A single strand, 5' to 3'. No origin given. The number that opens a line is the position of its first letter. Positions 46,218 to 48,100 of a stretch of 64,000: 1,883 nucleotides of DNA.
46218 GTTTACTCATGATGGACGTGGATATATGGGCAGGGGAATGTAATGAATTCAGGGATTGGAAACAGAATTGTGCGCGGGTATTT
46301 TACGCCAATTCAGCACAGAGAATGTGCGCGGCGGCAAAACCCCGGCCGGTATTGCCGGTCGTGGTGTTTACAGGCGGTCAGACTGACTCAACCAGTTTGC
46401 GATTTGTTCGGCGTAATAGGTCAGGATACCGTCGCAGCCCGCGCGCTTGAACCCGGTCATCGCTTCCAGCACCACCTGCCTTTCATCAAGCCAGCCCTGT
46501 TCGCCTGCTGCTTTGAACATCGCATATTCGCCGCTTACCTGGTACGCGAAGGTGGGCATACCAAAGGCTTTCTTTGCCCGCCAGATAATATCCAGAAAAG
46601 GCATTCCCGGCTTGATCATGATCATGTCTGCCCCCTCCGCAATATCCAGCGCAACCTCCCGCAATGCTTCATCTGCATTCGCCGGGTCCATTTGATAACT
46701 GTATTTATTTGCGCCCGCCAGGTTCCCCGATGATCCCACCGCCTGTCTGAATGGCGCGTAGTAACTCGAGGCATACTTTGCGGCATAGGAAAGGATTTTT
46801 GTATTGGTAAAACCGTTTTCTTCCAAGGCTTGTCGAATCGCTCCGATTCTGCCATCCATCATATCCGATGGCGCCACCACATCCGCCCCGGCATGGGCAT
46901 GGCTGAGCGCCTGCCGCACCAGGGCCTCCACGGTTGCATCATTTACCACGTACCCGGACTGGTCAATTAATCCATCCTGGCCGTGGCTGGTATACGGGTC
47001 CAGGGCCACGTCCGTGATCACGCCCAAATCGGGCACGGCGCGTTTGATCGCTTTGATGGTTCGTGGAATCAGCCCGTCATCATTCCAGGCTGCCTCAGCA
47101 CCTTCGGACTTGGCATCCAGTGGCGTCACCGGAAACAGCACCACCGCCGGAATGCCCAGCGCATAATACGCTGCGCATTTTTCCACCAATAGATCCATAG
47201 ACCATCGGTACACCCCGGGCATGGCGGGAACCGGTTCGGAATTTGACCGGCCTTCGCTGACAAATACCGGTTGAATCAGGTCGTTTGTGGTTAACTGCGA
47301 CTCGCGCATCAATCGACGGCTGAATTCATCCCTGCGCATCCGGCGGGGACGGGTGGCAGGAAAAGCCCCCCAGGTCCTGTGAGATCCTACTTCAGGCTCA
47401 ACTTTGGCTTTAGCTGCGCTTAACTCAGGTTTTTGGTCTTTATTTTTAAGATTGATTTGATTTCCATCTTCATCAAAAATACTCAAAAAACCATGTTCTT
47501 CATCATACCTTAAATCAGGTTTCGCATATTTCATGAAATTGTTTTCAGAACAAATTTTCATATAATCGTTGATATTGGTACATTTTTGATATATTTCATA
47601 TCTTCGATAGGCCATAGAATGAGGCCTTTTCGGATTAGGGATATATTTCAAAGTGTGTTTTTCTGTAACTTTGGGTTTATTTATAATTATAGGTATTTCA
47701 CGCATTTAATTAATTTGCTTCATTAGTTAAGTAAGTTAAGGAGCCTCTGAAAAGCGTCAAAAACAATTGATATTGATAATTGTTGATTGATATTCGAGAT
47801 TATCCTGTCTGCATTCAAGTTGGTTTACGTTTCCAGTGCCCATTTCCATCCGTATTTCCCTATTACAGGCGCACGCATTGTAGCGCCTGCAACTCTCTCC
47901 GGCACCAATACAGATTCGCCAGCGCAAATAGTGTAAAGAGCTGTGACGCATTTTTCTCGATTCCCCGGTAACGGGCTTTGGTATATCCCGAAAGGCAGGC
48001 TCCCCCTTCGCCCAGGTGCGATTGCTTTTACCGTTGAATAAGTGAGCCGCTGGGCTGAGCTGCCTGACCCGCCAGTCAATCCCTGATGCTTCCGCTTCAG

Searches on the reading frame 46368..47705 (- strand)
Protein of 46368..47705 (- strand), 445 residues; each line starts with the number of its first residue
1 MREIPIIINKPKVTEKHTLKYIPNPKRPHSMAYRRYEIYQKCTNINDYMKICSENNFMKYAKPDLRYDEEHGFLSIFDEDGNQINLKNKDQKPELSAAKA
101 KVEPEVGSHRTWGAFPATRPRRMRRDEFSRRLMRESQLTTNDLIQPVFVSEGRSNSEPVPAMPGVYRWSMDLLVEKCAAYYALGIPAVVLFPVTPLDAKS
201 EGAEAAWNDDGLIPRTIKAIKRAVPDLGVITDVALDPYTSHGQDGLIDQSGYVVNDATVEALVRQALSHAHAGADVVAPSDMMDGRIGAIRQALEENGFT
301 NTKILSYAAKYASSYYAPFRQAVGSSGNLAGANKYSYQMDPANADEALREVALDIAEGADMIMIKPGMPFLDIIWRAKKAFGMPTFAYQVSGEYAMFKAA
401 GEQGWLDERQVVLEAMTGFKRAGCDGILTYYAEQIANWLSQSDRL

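Call 8: search_protein_families(library=pfam, proteins=[window:46368-47705:-], max_evalue=1)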
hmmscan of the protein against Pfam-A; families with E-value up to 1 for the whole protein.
window:46368-47705:- (445 aa): 2 families
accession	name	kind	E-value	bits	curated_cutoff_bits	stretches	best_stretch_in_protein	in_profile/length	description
PF00490.27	ALAD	-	9.6e-137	455.8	24.6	1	118-438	2-317/317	Delta-aminolevulinic acid dehydratase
PF06004.18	DUF903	-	0.28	11.6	27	1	62-89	15-42/49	Bacterial protein of unknown function (DUF903)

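Call 9: search_protein_families(library=ncbifam, proteins=[window:46368-47705:-], max_evalue=1)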
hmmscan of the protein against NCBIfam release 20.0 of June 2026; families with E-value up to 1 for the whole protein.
window:46368-47705:- (445 aa): 2 families
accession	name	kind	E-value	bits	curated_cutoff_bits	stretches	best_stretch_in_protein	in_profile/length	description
NF006762.1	PRK09283.1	equivalog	2.9e-149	496.8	297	1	115-441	3-326/327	porphobilinogen synthase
NF009923.0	PRK13384.1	equivalog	4.3e-108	361.7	507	1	114-441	5-326/327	porphobilinogen synthase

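Call 42: list_cluster_members(proteins=[window:46368-47651:-, window:46368-47615:-, window:46368-47561:-, window:46368-47534:-, window:46368-47486:-, window:46368-47339:-, window:46368-47312:-, window:46368-47309:-])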
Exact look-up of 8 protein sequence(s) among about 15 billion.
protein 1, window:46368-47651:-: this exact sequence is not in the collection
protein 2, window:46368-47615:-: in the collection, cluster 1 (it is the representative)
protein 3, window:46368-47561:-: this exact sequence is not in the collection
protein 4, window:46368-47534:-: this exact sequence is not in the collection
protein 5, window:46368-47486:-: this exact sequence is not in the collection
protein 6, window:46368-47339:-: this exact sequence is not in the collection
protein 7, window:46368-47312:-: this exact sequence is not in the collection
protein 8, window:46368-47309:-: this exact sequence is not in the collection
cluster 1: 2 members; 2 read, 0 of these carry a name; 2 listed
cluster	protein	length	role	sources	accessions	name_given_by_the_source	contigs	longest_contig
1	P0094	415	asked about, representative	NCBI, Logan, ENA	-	-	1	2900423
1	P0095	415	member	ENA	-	-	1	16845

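Call 44: find_encoding_contigs(protein=window:46368-47615:-, flank=5000, max_places=6)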
Protein window:46368-47615:- (415 aa): 1 contig read that carries it; 1 place shown.
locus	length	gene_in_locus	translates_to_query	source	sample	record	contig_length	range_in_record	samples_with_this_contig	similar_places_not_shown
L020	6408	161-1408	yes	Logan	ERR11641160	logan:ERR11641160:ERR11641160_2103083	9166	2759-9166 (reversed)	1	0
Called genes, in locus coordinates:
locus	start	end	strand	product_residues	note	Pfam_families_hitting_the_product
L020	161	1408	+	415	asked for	PF00490:ALAD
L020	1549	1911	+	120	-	PF06155:GBBH-like_N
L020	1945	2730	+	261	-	PF01209:Ubie_methyltran, PF13489:Methyltransf_23, PF01135:PCMT (faint), PF13847:Methyltransf_31, PF08241:Methyltransf_11, PF08242:Methyltransf_12, PF13649:Methyltransf_25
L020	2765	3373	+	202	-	PF02036:SCP2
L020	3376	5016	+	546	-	PF03109:ABC1, PF01636:APH (faint), PF27536:UbiB_helical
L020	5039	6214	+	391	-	PF02771:Acyl-CoA_dh_N, PF02770:Acyl-CoA_dh_M, PF00441:Acyl-CoA_dh_1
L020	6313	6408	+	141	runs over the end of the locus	PF22636:FlK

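Call 45: find_encoding_contigs(protein=P0095, flank=6000, max_places=6)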
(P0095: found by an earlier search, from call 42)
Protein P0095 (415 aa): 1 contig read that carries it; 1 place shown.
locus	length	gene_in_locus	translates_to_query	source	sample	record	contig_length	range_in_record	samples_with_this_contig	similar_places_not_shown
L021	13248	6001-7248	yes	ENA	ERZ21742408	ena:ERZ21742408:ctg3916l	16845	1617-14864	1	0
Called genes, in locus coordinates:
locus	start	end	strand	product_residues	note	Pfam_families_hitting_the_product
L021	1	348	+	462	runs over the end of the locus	PF02321:OEP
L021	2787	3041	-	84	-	PF09084:NMT1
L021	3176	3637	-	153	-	PF03480:DctP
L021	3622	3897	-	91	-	PF03480:DctP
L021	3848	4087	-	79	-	-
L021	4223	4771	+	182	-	-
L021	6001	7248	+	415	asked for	PF00490:ALAD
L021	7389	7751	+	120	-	PF06155:GBBH-like_N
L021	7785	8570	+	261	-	PF01209:Ubie_methyltran, PF13489:Methyltransf_23, PF01135:PCMT (faint), PF13847:Methyltransf_31, PF08241:Methyltransf_11, PF08242:Methyltransf_12, PF13649:Methyltransf_25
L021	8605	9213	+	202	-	PF02036:SCP2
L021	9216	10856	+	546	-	PF03109:ABC1, PF01636:APH (faint), PF27536:UbiB_helical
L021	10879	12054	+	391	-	PF02771:Acyl-CoA_dh_N, PF02770:Acyl-CoA_dh_M, PF00441:Acyl-CoA_dh_1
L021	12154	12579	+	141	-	PF22636:FlK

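Call 61: find_homologous_proteins(query=window:46368-47705:-, max_evalue=1e-100)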
Query window:46368-47705:- (445 aa): 7997 proteins with E <= 1e-100 among 8000 candidates; the best 120 are listed.
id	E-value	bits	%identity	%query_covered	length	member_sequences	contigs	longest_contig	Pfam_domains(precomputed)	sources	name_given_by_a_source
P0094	2.6e-280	948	100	93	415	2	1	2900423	PF00490.28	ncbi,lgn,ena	-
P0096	2.2e-187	642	85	75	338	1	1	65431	PF00490.28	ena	-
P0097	4.5e-187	641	85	74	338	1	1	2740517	PF00490.28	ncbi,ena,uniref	ncbi:porphobilinogen synthase [Candidatus Spongiihabitans sp.]|uniref:porphobilinogen synthase n=1 T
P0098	5.2e-183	627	83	75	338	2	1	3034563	PF00490.28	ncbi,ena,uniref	ncbi:porphobilinogen synthase [Candidatus Spongiihabitans sp.]|uniref:porphobilinogen synthase n=1 T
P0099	3.3e-181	621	82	76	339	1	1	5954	PF00490.28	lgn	-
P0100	3.7e-181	621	82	75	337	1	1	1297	PF00490.28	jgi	jgi:porphobilinogen synthase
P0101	5.5e-175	601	80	73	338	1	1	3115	PF00490.28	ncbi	-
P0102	8.5e-175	600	80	75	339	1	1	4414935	PF00490.28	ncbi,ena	-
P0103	2.2e-174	599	79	75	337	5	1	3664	PF00490.28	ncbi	-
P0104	8.3e-174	597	79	76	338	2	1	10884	PF00490.28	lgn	-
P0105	1.7e-171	589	76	75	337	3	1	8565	PF00490.28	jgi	-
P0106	9.2e-171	587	79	71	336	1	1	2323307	PF00490.28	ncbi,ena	-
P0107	1.0e-169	583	76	75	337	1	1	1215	PF00490.28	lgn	-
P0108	1.1e-169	583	76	75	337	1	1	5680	PF00490.28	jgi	jgi:porphobilinogen synthase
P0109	4.2e-169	581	77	75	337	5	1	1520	PF00490.28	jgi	jgi:porphobilinogen synthase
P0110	5.9e-169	581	77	74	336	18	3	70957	PF00490.28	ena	-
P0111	3.1e-168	579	76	75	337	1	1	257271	PF00490.28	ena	-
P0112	3.2e-168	579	76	74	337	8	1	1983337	PF00490.28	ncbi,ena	-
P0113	4.0e-168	578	75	75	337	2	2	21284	PF00490.28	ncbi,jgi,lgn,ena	-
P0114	1.1e-167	577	77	71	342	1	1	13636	PF00490.28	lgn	-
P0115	1.4e-167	576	77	71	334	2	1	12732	PF00490.28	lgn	-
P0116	3.6e-167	575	76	75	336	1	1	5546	PF00490.28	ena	-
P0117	1.1e-166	574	75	75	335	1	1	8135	PF00490.28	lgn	-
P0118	2.2e-166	572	78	71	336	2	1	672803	PF00490.28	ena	-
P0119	2.2e-166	572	77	71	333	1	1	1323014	PF00490.28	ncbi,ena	-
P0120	7.0e-166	571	77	75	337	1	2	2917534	PF00490.28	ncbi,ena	-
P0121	8.2e-166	571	77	75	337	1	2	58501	PF00490.28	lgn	-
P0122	1.2e-165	570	78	72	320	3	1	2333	PF00490.28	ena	-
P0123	1.7e-165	570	78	72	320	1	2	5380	PF00490.28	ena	-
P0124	2.3e-165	569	75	75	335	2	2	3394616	PF00490.28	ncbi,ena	-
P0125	6.1e-165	568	77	71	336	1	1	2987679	PF00490.28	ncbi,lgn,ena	-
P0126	7.5e-165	567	78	71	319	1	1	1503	PF00490.28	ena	-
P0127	7.5e-165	567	77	73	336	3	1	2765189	PF00490.28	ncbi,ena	-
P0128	1.5e-164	566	74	75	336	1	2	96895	PF00490.28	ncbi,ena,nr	ncbi:MAG: porphobilinogen synthase [Gammaproteobacteria bacterium]|nr:porphobilinogen synthase [Gamm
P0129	2.1e-164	566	75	74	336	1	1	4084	PF00490.28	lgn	-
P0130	2.3e-164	566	77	71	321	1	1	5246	PF00490.28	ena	-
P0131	7.2e-164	564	77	71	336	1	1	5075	PF00490.28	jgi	-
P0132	9.2e-164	564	79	72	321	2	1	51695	PF00490.28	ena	-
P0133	9.5e-164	564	73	75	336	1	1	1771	PF00490.28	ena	-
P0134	9.7e-164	564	78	72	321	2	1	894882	PF00490.28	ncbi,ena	-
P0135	1.2e-163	563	73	75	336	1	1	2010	PF00490.28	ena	-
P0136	1.3e-163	563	74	75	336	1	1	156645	PF00490.28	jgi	-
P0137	2.9e-163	562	75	75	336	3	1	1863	PF00490.28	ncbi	-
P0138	4.6e-163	562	78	72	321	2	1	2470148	PF00490.28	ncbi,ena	-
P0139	8.7e-161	554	74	75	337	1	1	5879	PF00490.28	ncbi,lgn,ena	-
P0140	9.5e-161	554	73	74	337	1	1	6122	PF00490.28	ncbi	-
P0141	1.1e-160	554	72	75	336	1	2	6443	PF00490.28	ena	-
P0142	1.4e-160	553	79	69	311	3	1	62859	PF00490.28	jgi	jgi:porphobilinogen synthase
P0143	1.7e-160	553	75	74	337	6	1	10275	PF00490.28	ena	-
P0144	2.6e-160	552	77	72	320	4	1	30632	PF00490.28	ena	-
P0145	4.6e-160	552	71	75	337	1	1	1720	PF00490.28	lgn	-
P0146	2.2e-159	549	71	74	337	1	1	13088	PF00490.28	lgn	-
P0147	3.3e-159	549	72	74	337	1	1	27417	PF00490.28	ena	-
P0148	1.4e-158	547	70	75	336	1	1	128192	PF00490.28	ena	-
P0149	1.6e-158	547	75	72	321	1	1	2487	PF00490.28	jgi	jgi:porphobilinogen synthase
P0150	4.6e-158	545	76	72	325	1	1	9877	PF00490.28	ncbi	-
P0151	5.5e-158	545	76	72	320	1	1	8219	PF00490.28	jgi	jgi:porphobilinogen synthase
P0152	6.6e-158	545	73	71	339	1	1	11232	PF00490.28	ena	-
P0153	9.9e-158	544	75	72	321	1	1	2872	PF00490.28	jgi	jgi:porphobilinogen synthase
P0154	1.1e-157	544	72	74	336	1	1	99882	PF00490.28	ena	-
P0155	1.1e-157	544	72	75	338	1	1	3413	PF00490.28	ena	-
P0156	1.6e-157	543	71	71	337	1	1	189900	PF00490.28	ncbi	-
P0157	3.8e-157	542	69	75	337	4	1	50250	PF00490.28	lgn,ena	-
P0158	4.8e-157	542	72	71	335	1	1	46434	PF00490.28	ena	-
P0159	6.5e-157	541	71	71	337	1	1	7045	PF00490.28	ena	-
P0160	8.3e-157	541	72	73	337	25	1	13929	PF00490.28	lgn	-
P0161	1.1e-156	540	71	75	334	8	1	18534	PF00490.28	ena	-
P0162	1.8e-156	540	72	73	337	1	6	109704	PF00490.28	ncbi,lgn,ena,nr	ncbi:MAG: porphobilinogen synthase [Gammaproteobacteria bacterium]|nr:porphobilinogen synthase [Gamm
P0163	2.7e-156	539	75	71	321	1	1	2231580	PF00490.28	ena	-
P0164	4.1e-156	539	72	73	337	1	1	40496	PF00490.28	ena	-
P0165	9.2e-156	537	71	74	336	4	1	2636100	PF00490.28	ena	-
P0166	1.3e-155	537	73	72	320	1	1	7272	PF00490.28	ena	-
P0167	1.5e-155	537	70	75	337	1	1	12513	PF00490.28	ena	-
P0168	1.6e-155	537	72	75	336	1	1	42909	PF00490.28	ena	-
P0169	1.9e-155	536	72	71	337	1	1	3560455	PF00490.28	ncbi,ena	-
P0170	2.1e-155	536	70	75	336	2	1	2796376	PF00490.28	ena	-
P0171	2.2e-155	536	70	75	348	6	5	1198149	PF00490.28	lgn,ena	-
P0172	2.3e-155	536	76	71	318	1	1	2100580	PF00490.28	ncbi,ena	-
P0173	3.1e-155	536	74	72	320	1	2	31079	PF00490.28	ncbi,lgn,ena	-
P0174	5.5e-155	535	70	74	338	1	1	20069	PF00490.28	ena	-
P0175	5.7e-155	535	71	75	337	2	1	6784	PF00490.28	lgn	-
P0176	6.1e-155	535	73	73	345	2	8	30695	PF00490.28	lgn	-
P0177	6.8e-155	535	70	73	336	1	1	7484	PF00490.28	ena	-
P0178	7.5e-155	534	69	71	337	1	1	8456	PF00490.28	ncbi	ncbi:MAG: porphobilinogen synthase [bacterium]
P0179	1.1e-154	534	69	75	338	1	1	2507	PF00490.28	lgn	-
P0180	1.5e-154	533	72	71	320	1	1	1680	PF00490.28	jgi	jgi:porphobilinogen synthase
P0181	2.0e-154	533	70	71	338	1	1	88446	PF00490.28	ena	-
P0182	2.2e-154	533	71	73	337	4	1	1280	PF00490.28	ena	-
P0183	3.8e-154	532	69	75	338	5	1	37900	PF00490.28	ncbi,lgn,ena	-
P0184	6.1e-154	531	70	71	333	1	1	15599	PF00490.28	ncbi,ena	-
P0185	7.2e-154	531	68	76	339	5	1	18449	PF00490.28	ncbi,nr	ncbi:MAG: porphobilinogen synthase [Acidiferrobacterales bacterium]|nr:porphobilinogen synthase [Aci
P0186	8.9e-154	531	73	73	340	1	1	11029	PF00490.28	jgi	jgi:porphobilinogen synthase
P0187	1.8e-153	530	69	75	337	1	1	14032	PF00490.28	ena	-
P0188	2.4e-153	530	72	71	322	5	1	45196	PF00490.28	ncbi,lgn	-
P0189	2.5e-153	529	70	75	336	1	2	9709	PF00490.28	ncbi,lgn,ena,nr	ncbi:MAG: porphobilinogen synthase [Gammaproteobacteria bacterium]|nr:porphobilinogen synthase [Gamm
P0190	2.6e-153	529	69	74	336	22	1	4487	PF00490.28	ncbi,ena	-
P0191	3.6e-153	529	72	72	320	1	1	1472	PF00490.28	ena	-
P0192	4.2e-153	529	76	68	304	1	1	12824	PF00490.28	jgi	-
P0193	5.3e-153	528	69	74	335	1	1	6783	PF00490.28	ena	-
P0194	5.4e-153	528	70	74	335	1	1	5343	PF00490.28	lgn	-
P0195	6.1e-153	528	69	74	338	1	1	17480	PF00490.28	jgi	-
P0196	6.4e-153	528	72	71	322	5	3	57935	PF00490.28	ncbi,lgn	-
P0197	7.2e-153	528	70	69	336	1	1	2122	PF00490.28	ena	-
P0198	7.8e-153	528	70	74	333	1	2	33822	PF00490.28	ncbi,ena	-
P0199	8.0e-153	528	69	73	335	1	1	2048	PF00490.28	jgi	jgi:porphobilinogen synthase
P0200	1.1e-152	527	71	73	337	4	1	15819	PF00490.28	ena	-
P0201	1.5e-152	527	71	74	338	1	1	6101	PF00490.28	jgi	jgi:porphobilinogen synthase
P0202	1.6e-152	527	70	74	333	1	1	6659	PF00490.28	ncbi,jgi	-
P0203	1.8e-152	527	72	73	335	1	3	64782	PF00490.28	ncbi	-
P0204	2.2e-152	526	70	76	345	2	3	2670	PF00490.28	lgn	-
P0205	2.3e-152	526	69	73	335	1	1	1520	PF00490.28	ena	-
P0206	2.3e-152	526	70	74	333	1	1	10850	PF00490.28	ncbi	-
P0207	2.7e-152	526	72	71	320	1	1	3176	PF00490.28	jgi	jgi:porphobilinogen synthase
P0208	2.7e-152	526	71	73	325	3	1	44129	PF00490.28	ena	-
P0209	3.0e-152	526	70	73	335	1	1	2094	PF00490.28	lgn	-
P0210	3.2e-152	526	68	77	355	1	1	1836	PF00490.28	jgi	jgi:porphobilinogen synthase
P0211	3.6e-152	526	71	74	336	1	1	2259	PF00490.28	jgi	jgi:porphobilinogen synthase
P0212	3.7e-152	526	72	73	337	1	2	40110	PF00490.28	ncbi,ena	-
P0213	3.8e-152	526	71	74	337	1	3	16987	PF00490.28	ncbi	ncbi:porphobilinogen synthase [Methylomagnum sp.]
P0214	3.8e-152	526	69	73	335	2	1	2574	PF00490.28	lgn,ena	-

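Call 63: find_encoding_contigs(protein=P0097, flank=6000, max_places=2)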
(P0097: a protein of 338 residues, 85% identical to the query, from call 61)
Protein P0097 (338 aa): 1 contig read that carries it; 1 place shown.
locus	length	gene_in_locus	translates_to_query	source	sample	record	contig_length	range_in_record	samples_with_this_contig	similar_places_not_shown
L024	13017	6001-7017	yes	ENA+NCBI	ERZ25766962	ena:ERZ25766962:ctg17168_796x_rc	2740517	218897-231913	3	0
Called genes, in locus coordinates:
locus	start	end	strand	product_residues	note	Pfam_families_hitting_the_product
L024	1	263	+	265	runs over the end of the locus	PF02673:BacA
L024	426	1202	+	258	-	-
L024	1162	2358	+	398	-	PF04204:HTS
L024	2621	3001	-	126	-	PF12836:HHH_3, PF00633:HHH (faint)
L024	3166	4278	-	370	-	PF03969:AFG1_ATPase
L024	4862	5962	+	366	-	PF00406:ADK, PF13189:Cytidylate_kin2 (faint), PF13207:AAA_17, PF13238:AAA_18 (weak), PF05191:ADK_lid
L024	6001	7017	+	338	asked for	PF00490:ALAD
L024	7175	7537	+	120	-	PF06155:GBBH-like_N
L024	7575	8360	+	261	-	PF01209:Ubie_methyltran, PF13489:Methyltransf_23, PF13847:Methyltransf_31, PF08241:Methyltransf_11, PF08242:Methyltransf_12, PF13649:Methyltransf_25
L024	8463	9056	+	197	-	PF02036:SCP2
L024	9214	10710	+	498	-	PF03109:ABC1, PF00069:Pkinase (weak), PF27536:UbiB_helical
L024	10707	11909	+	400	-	PF02771:Acyl-CoA_dh_N, PF02770:Acyl-CoA_dh_M, PF00441:Acyl-CoA_dh_1, PF08028:Acyl-CoA_dh_2 (weak)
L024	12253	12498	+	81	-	PF09957:VapB_antitoxin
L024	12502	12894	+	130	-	PF01850:PIN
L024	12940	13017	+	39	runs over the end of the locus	-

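Call 65: find_encoding_contigs(protein=P0098, flank=6000, max_places=2)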
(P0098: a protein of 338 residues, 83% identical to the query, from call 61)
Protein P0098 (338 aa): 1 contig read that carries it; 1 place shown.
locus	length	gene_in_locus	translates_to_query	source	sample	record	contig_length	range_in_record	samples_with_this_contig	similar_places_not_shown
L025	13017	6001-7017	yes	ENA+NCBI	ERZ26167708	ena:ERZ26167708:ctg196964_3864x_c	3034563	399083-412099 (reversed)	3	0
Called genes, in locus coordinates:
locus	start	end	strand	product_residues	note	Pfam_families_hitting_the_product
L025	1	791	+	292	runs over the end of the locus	-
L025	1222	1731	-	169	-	PF00497:SBP_bac_3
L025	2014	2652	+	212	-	PF00005:ABC_tran, PF13304:AAA_21 (weak)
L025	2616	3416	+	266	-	PF00528:BPD_transp_1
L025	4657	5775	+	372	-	PF00406:ADK, PF13207:AAA_17, PF13238:AAA_18 (faint), PF05191:ADK_lid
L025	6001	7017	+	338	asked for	PF00490:ALAD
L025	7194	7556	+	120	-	PF06155:GBBH-like_N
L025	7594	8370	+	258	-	PF01209:Ubie_methyltran, PF13489:Methyltransf_23, PF01135:PCMT (weak), PF13847:Methyltransf_31, PF08241:Methyltransf_11, PF08242:Methyltransf_12, PF13649:Methyltransf_25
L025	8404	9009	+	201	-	PF02036:SCP2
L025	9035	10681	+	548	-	PF03109:ABC1, PF01636:APH (faint), PF00069:Pkinase (weak), PF27536:UbiB_helical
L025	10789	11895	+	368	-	PF02771:Acyl-CoA_dh_N, PF02770:Acyl-CoA_dh_M, PF00441:Acyl-CoA_dh_1, PF08028:Acyl-CoA_dh_2 (weak)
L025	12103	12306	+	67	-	-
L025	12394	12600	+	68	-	-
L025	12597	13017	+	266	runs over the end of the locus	PF02086:MethyltransfD12 (faint), PF13847:Methyltransf_31 (faint), PF01555:N6_N4_Mtase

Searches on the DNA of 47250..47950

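Call 90: search_rna_families(source=window, start=47250, end=47950, threshold=evalue, max_evalue=1)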
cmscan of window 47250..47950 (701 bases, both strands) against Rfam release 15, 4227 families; matches with E-value up to 1: 2.
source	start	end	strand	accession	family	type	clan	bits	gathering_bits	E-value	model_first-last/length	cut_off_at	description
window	47445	47514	-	RF00134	snoZ196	Gene; snRNA; snoRNA; CD-box;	CL00054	23.9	55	0.5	1-84/84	no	Small nucleolar RNA Z196/R39/R59 family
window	47477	47556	-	RF00533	snoMe18S-Gm1358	Gene; snRNA; snoRNA; CD-box;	-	22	50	0.18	1-79/79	no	Small nucleolar RNA Me18S-Gm1358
